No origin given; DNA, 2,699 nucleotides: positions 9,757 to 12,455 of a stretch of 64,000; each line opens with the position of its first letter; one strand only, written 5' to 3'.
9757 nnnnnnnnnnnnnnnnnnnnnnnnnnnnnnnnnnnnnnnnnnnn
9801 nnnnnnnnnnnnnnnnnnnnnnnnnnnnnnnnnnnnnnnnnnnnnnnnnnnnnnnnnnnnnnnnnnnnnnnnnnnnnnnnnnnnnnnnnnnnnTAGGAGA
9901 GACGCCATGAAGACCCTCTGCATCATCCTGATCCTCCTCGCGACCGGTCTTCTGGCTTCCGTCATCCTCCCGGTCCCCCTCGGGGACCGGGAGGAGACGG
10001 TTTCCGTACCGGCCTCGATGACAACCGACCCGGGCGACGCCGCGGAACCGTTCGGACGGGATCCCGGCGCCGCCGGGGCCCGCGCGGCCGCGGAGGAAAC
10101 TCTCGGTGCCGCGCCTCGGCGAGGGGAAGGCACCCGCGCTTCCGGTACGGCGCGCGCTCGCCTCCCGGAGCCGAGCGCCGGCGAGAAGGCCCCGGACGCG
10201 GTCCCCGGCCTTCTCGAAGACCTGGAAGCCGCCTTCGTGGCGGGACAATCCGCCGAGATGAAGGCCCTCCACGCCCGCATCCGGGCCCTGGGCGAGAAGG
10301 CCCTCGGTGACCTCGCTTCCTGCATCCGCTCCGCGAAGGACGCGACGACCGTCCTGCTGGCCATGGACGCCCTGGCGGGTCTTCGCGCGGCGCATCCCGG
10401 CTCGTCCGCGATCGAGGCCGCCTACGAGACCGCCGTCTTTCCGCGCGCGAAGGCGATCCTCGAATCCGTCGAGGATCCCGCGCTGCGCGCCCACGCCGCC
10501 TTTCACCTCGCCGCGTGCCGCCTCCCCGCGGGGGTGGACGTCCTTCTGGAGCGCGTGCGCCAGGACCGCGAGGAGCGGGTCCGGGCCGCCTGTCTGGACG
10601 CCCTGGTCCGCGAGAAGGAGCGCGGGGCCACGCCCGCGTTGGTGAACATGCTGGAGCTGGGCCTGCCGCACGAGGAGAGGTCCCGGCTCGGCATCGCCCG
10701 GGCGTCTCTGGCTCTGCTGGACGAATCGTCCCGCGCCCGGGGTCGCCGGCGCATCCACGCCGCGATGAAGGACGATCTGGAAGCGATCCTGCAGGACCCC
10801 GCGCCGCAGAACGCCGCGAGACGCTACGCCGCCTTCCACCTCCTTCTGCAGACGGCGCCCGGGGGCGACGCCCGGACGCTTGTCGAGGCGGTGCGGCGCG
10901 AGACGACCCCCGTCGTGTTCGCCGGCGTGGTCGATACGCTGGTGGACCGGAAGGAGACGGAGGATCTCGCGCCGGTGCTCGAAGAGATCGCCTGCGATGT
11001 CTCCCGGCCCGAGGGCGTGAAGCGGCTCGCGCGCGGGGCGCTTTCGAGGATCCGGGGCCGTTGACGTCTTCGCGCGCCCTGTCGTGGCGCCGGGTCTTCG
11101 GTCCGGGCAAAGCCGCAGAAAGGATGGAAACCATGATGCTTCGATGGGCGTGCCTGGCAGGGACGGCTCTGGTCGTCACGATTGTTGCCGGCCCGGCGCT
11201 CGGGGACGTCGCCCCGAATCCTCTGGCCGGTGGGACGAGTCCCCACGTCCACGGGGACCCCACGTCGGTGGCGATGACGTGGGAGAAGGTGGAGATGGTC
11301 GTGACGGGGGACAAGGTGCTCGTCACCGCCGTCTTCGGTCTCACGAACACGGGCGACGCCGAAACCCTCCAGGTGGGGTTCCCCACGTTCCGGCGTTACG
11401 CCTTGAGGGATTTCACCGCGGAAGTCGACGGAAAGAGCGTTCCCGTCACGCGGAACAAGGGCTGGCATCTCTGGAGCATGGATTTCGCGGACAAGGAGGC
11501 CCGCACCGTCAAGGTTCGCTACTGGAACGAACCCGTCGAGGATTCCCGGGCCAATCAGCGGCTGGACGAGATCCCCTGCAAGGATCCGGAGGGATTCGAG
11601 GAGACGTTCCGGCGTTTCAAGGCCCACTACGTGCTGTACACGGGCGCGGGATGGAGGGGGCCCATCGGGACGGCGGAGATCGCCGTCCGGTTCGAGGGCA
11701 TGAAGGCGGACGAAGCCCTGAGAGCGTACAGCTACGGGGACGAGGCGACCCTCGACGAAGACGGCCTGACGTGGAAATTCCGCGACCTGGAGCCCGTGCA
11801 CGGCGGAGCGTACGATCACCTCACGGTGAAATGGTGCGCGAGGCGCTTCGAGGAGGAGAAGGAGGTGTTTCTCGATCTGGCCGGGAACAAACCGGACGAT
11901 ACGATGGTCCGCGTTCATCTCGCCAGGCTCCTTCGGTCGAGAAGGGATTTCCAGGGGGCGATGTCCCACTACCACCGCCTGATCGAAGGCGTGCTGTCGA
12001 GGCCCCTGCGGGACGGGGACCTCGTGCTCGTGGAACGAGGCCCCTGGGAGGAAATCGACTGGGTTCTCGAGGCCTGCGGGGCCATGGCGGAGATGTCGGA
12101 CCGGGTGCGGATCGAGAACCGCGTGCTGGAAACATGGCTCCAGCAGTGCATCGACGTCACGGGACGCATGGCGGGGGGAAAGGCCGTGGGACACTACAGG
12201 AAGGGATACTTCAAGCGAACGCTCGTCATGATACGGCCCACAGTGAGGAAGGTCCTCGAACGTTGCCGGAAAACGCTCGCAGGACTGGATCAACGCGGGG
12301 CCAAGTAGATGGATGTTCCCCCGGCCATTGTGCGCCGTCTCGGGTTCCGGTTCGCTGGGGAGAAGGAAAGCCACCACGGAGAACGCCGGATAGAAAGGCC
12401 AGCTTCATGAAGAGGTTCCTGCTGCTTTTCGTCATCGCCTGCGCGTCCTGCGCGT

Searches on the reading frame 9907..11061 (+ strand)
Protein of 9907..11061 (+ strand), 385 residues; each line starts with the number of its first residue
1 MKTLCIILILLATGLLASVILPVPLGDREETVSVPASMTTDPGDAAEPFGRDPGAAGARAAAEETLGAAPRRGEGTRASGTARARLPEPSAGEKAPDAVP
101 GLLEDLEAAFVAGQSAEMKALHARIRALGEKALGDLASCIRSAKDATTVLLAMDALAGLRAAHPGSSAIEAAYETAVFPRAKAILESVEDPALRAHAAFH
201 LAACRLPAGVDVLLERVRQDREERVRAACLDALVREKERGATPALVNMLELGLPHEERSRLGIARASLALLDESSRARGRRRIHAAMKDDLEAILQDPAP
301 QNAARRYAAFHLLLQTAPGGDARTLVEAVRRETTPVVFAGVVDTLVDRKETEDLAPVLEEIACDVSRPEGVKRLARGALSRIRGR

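Call 60: search_protein_families(library=pfam, proteins=[window:9907-11061:+], max_evalue=0.001)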
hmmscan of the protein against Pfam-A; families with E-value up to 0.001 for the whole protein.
window:9907-11061:+ (385 aa): 1 family
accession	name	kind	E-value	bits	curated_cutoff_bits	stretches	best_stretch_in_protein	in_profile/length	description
PF13646.12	HEAT_2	-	4.9e-08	33.6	27.7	1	183-250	6-72/88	HEAT repeats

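Call 82: search_protein_families(library=padloc, proteins=[window:9907-11061:+], max_evalue=0.001)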
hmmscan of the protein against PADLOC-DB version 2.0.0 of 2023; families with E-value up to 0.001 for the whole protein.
window:9907-11061:+ (385 aa): 0 families

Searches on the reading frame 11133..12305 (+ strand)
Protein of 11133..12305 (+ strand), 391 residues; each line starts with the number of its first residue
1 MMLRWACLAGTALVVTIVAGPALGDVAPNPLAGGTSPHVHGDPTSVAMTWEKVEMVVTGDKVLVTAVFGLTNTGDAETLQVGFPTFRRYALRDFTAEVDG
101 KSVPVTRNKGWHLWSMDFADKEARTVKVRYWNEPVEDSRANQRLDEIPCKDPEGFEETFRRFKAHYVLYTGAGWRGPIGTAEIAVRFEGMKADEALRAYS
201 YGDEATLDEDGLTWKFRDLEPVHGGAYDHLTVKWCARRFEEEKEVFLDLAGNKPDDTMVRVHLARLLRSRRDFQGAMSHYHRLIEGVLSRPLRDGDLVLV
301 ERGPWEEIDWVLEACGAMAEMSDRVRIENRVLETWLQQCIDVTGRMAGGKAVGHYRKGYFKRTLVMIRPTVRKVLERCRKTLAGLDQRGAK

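Call 60: search_protein_families(library=pfam, proteins=[window:11133-12305:+], max_evalue=0.001)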
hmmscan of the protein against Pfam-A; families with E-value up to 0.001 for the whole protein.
window:11133-12305:+ (391 aa): 1 family
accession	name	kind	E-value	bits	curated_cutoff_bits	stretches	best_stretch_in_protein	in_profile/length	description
PF14415.11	DUF4424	-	0.00014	21.6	27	0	153-185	234-266/306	Domain of unknown function (DUF4424)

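Call 82: search_protein_families(library=padloc, proteins=[window:11133-12305:+], max_evalue=0.001)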
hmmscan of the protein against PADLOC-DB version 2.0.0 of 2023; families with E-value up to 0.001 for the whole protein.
window:11133-12305:+ (391 aa): 0 families
